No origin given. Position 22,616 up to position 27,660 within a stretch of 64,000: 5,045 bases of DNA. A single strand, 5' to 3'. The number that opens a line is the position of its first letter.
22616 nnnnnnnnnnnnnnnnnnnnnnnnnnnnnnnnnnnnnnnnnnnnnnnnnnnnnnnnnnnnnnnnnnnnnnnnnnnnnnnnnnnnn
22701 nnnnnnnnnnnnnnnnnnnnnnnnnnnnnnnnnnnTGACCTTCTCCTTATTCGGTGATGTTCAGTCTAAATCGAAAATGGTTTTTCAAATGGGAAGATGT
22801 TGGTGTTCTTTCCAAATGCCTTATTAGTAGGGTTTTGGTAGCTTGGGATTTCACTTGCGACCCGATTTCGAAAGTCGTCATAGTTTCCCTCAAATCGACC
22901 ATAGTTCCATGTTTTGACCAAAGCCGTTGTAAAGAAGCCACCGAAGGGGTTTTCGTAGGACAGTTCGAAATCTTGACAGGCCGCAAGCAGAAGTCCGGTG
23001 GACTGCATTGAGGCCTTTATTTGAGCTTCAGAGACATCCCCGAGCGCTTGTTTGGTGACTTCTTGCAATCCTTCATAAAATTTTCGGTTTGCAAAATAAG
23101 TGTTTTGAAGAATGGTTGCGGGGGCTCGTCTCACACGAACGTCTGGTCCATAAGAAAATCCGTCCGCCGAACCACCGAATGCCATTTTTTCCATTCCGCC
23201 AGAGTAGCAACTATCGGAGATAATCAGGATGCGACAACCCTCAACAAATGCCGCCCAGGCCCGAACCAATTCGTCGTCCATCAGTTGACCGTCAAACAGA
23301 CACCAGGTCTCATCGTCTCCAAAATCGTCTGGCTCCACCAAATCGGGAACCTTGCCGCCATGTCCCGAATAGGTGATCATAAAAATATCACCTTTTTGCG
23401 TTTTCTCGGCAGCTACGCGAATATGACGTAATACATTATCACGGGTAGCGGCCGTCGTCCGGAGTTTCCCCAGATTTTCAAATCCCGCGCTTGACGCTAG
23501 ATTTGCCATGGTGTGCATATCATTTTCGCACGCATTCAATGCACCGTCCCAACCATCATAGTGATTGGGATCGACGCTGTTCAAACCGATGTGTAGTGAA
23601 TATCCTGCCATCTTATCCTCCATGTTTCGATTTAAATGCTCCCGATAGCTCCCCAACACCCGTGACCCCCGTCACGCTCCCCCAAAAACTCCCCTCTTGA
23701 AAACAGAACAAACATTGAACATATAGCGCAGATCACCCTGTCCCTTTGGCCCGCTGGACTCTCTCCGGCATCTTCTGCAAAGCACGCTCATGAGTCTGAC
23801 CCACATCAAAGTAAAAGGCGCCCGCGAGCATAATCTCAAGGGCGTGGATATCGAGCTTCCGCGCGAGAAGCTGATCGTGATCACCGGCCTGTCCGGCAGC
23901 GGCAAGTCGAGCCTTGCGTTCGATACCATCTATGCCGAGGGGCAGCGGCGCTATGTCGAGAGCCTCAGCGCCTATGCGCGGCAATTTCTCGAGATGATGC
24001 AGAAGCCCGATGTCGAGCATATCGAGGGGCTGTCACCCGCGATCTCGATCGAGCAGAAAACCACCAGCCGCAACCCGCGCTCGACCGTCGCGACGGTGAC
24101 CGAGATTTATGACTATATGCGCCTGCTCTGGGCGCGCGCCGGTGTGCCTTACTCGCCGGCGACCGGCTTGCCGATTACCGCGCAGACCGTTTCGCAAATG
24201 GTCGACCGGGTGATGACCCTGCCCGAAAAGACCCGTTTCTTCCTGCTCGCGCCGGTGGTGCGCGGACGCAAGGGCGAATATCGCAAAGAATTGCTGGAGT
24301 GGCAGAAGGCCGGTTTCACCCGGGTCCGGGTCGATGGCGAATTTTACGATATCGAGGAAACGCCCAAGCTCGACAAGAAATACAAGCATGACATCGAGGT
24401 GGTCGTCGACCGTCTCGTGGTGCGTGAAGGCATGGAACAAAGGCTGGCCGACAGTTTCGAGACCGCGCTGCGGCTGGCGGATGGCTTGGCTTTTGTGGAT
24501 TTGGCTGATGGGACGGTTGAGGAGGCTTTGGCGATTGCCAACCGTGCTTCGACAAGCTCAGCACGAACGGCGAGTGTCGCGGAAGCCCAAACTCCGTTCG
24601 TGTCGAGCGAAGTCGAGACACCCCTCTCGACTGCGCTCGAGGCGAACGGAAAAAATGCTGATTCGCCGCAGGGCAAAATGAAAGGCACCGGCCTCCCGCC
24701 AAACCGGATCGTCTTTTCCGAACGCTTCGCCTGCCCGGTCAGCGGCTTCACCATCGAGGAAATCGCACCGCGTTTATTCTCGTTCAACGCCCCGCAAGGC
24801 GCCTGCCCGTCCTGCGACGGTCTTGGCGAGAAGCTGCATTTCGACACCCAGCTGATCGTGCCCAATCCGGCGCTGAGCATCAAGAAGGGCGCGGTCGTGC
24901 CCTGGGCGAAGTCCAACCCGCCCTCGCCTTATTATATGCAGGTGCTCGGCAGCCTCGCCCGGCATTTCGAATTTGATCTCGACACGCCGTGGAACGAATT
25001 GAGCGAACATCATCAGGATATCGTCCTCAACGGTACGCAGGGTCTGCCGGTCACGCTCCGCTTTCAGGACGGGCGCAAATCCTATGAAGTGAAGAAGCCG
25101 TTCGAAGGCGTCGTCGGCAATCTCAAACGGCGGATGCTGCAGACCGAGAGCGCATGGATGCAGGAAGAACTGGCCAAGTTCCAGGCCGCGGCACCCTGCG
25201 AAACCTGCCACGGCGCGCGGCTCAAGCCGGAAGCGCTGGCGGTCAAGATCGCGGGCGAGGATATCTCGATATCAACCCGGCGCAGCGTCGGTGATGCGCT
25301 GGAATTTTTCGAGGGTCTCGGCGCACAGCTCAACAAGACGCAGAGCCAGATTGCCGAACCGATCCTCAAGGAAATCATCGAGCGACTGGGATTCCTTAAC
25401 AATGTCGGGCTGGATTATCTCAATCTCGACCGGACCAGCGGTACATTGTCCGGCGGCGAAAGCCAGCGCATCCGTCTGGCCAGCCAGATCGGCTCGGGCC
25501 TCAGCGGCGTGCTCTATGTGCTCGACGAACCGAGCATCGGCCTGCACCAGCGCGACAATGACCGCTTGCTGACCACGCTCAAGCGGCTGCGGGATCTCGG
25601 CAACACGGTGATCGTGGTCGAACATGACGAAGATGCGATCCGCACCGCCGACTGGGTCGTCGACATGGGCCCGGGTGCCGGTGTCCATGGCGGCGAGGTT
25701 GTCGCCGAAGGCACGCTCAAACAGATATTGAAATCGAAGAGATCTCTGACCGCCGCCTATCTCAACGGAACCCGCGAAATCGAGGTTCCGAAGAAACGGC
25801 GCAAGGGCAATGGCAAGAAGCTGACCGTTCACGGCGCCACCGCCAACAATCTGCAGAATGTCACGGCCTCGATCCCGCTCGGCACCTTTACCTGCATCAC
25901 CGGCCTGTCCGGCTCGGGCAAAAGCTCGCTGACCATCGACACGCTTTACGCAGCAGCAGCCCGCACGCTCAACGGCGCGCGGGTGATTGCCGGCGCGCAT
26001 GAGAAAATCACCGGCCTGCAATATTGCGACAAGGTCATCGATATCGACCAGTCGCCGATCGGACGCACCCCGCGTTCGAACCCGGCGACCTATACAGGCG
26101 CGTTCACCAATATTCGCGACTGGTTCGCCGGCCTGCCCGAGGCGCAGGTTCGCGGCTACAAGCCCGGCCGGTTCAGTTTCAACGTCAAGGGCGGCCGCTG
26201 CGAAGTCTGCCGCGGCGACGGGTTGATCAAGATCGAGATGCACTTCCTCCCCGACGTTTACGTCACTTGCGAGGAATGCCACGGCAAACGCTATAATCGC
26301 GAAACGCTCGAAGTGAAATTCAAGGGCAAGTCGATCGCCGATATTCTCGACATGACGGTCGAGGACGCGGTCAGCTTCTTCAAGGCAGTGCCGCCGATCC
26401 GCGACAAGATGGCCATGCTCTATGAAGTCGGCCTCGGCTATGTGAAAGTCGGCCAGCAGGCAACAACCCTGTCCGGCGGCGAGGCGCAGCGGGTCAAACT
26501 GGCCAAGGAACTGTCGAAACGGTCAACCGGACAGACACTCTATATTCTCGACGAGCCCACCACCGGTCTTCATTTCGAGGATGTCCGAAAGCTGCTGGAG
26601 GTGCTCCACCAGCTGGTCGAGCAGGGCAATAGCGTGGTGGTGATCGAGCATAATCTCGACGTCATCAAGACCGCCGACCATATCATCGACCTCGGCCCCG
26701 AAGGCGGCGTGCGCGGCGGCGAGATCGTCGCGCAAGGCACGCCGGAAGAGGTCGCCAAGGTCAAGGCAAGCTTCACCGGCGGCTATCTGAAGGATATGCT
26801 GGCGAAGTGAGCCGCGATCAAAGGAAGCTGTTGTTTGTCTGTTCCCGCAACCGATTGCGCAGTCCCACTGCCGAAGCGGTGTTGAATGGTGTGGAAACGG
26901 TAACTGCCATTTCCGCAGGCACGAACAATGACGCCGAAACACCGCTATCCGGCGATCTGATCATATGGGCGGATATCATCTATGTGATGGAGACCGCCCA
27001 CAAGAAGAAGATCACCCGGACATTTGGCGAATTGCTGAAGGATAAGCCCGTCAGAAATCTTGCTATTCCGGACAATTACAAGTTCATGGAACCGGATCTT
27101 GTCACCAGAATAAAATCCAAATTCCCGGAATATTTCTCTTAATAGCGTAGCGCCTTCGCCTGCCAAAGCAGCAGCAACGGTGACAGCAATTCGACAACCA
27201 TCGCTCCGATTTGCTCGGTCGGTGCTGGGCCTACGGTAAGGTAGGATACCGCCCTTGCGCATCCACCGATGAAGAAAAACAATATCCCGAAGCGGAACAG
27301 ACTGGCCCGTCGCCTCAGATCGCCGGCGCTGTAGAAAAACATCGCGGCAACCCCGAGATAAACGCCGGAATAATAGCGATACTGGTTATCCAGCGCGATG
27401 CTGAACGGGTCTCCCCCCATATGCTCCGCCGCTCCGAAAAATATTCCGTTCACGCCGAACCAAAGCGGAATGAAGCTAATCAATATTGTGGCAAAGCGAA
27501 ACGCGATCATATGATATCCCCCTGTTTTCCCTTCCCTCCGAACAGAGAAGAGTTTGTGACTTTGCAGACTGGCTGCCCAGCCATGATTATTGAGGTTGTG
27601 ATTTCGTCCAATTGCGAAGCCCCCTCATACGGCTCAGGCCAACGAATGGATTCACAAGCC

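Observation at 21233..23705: AT-rich two-gene islet: caspase-like C14 protease plus a 479-aa lipoprotein between core genes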

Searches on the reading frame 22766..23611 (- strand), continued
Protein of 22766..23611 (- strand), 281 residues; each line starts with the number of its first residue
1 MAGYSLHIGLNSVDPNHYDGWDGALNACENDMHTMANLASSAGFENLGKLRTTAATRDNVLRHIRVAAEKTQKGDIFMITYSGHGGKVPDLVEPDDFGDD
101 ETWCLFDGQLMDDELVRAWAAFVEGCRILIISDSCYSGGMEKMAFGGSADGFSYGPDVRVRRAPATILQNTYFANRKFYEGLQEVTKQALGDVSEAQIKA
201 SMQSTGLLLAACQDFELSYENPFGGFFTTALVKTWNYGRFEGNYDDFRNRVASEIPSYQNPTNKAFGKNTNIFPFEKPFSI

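Call 39: get_annotated_region(hit=H3, flank=5000)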
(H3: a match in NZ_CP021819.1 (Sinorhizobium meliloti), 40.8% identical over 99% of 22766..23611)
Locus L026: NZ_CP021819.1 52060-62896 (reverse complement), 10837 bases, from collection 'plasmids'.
description: Sinorhizobium meliloti strain M162 plasmid psymA, complete sequence
organism: Sinorhizobium meliloti (NCBI taxid 382)
taxonomy: Bacteria; Pseudomonadota; Alphaproteobacteria; Hyphomicrobiales; Rhizobiaceae; Sinorhizobium; Sinorhizobium meliloti
host: -; source: Medicago truncatula,Single Cell; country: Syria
typing (MOB-suite, as given by PLSDB): conjugative; replicon rep_cluster_287; relaxase MOBQ,MOBQ; mating-pair formation MPF_T
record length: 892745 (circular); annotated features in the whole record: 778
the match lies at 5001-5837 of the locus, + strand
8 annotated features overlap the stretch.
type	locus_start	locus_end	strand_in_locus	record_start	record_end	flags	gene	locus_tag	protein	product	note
CDS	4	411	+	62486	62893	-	-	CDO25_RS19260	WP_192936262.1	hypothetical protein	-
CDS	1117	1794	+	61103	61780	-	-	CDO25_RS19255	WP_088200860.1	TIGR02594 family protein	-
CDS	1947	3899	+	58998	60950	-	-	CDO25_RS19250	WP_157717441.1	C1 family peptidase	GO:0006508 - proteolysis [Evidence IEA]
CDS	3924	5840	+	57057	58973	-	-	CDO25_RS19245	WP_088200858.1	caspase family protein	GO:0006508 - proteolysis [Evidence IEA]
CDS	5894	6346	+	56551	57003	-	-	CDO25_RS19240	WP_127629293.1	hypothetical protein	-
CDS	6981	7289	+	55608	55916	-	-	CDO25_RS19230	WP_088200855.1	hypothetical protein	-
CDS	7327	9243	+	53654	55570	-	-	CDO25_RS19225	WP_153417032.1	hypothetical protein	-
CDS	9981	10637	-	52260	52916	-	-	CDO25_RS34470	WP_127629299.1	hypothetical protein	-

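Call 40: get_annotated_region(hit=H2, flank=5000)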
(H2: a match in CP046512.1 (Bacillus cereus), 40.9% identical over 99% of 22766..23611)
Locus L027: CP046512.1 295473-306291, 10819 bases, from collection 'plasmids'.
description: Bacillus cereus strain JHU plasmid p1, complete sequence
organism: Bacillus cereus (NCBI taxid 1396)
taxonomy: Bacteria; Bacillota; Bacilli; Bacillales; Bacillaceae; Bacillus; Bacillus cereus
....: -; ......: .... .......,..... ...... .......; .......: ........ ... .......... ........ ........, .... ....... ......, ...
typing (MOB-suite, as given by PLSDB): non-mobilizable; replicon rep_cluster_125; mating-pair formation MPF_T
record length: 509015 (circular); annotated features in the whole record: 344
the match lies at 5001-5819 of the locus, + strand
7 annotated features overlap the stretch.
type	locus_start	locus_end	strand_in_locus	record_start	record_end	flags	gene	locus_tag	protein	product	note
CDS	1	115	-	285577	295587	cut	-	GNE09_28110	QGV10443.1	SDR family NAD(P)-dependent oxidoreductase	-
CDS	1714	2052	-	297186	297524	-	-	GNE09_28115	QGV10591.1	IS3 family transposase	-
CDS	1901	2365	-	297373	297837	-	-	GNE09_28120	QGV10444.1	IS3 family transposase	-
CDS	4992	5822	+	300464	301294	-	-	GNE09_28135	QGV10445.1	caspase family protein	-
CDS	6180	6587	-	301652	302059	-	-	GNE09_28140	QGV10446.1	hypothetical protein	-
CDS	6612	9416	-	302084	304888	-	-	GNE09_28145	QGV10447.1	S-layer protein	-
CDS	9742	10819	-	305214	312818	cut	-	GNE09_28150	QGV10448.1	amino acid adenylation domain-containing protein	-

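Call 41: get_annotated_region(hit=H1, flank=5000)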
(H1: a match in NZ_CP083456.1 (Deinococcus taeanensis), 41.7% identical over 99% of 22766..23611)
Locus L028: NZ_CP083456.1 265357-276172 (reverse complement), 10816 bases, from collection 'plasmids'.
description: Deinococcus taeanensis strain TS293 plasmid p_TS293_2, complete sequence
organism: Deinococcus taeanensis (NCBI taxid 2737050)
taxonomy: Bacteria; Deinococcota; Deinococci; Deinococcales; Deinococcaceae; Deinococcus; Deinococcus taeanensis
host: -; source: whole organism,coastal dune soil; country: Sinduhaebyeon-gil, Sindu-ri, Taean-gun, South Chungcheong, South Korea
typing (MOB-suite, as given by PLSDB): non-mobilizable
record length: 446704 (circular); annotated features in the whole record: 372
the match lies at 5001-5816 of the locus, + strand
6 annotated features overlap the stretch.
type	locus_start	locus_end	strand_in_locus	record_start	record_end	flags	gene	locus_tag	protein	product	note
CDS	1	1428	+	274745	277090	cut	-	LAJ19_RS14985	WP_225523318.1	hypothetical protein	-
CDS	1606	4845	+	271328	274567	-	-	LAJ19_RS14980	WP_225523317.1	hypothetical protein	-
CDS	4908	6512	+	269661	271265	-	-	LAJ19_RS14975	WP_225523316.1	caspase family protein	GO:0006508 - proteolysis [Evidence IEA]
CDS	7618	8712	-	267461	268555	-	-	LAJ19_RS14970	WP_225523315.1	alkene reductase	-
CDS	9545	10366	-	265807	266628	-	-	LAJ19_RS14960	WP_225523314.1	SDR family NAD(P)-dependent oxidoreductase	-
CDS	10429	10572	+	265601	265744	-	-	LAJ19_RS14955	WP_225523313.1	hypothetical protein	-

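Call 42: get_annotated_region(hit=H10, flank=5000)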
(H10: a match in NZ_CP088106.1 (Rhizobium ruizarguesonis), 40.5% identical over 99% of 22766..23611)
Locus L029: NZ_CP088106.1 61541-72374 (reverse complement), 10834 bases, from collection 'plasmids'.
description: Rhizobium ruizarguesonis strain TA1 plasmid pTA1_2, complete sequence
organism: Rhizobium ruizarguesonis (NCBI taxid 2081791)
taxonomy: Bacteria; Pseudomonadota; Alphaproteobacteria; Hyphomicrobiales; Rhizobiaceae; Rhizobium; Rhizobium ruizarguesonis
host: -; source: cell culture; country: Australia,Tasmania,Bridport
typing (MOB-suite, as given by PLSDB): conjugative; replicon rep_cluster_841; relaxase MOBQ; mating-pair formation MPF_T
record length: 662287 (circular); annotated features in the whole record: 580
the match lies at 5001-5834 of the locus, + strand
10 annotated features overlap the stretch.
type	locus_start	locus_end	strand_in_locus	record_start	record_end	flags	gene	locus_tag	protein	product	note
CDS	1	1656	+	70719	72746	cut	-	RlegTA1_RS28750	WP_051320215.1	AAA family ATPase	GO:0006302 - double-strand break repair [Evidence IEA]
CDS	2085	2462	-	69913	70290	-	-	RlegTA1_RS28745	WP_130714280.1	hypothetical protein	-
CDS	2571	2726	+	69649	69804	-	-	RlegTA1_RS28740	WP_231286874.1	hypothetical protein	-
CDS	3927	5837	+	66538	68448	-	-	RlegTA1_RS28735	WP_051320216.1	caspase family protein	GO:0006508 - proteolysis [Evidence IEA]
CDS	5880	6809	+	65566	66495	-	-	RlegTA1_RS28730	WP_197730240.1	chitosanase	GO:0005975 - carbohydrate metabolic process [Evidence IEA]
CDS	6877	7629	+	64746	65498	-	-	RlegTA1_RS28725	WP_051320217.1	murein L,D-transpeptidase catalytic domain family protein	-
CDS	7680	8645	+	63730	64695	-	-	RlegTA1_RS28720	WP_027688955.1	DUF3616 domain-containing protein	-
CDS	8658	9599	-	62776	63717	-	-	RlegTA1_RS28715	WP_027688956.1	IS630 family transposase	-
CDS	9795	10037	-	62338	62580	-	-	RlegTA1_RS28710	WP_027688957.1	hypothetical protein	-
CDS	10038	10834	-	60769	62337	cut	-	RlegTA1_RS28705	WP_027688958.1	C25 family cysteine peptidase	GO:0006508 - proteolysis [Evidence IEA]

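Call 116: search_protein_families(library=pfam, proteins=[L022:2439-2999:+, L010:4429-6015:+], max_evalue=0.1)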
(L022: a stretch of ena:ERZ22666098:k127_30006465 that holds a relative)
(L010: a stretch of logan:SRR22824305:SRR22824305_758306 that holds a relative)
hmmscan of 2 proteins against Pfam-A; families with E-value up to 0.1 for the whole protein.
L022:2439-2999:+ (187 aa): 4 families
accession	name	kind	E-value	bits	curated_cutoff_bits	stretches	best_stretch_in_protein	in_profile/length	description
PF23295.1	Arm_4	-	0.0058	16.4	27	1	42-184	121-205/284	Armadillo-like repeats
PF12889.12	DUF3829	-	0.031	14.3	26.8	1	20-95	176-250/285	Protein of unknown function (DUF3829)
PF23742.1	VBS_C3G9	-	0.051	14.1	27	0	114-169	3-58/120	C3G9 VBS-like domain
PF21761.2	RedAm-like_C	-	0.055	14.2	27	0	106-163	1-59/127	NADPH-dependent reductive aminase-like, C-terminal domain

L010:4429-6015:+ (529 aa): 5 families
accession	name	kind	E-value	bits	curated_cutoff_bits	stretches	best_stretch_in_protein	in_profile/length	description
PF13676.11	TIR_2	-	1.4e-12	48.6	28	1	13-150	2-115/122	TIR domain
PF08937.16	ThsB_TIR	-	4.8e-08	33.8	21.2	1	13-120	1-97/100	Thoeris protein ThsB, TIR-like domain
PF13374.12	TPR_10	-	0.00039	20.8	27.5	1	267-301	1-35/42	Tetratricopeptide repeat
PF13424.12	TPR_12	-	0.01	16.4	30.1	0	268-296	3-31/77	Tetratricopeptide repeat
PF07719.23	TPR_2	-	0.016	15.8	27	0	268-295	1-28/34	Tetratricopeptide repeat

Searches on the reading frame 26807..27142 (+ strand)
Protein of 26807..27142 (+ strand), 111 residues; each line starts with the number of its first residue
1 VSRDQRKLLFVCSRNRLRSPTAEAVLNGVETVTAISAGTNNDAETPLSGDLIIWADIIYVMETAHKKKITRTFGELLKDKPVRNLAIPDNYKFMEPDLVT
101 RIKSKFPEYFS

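Call 104: search_protein_families(library=pfam, proteins=[window:26807-27142:+], max_evalue=0.001)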
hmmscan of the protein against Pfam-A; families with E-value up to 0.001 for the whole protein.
window:26807-27142:+ (111 aa): 1 family
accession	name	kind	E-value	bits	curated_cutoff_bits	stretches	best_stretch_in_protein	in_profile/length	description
PF01451.26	LMWPc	-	1.5e-05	25.7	23.2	0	9-41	2-41/144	Low molecular weight phosphotyrosine protein phosphatase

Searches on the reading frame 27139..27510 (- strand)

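Call 104: search_protein_families(library=pfam, proteins=[window:27139-27510:-], max_evalue=0.001)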
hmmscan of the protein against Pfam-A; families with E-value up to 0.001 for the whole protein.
window:27139-27510:- (123 aa): 1 family
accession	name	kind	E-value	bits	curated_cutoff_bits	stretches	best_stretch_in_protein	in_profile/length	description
PF14248.12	DUF4345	-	1.1e-18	67.8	26.5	1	4-116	2-117/119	Domain of unknown function (DUF4345)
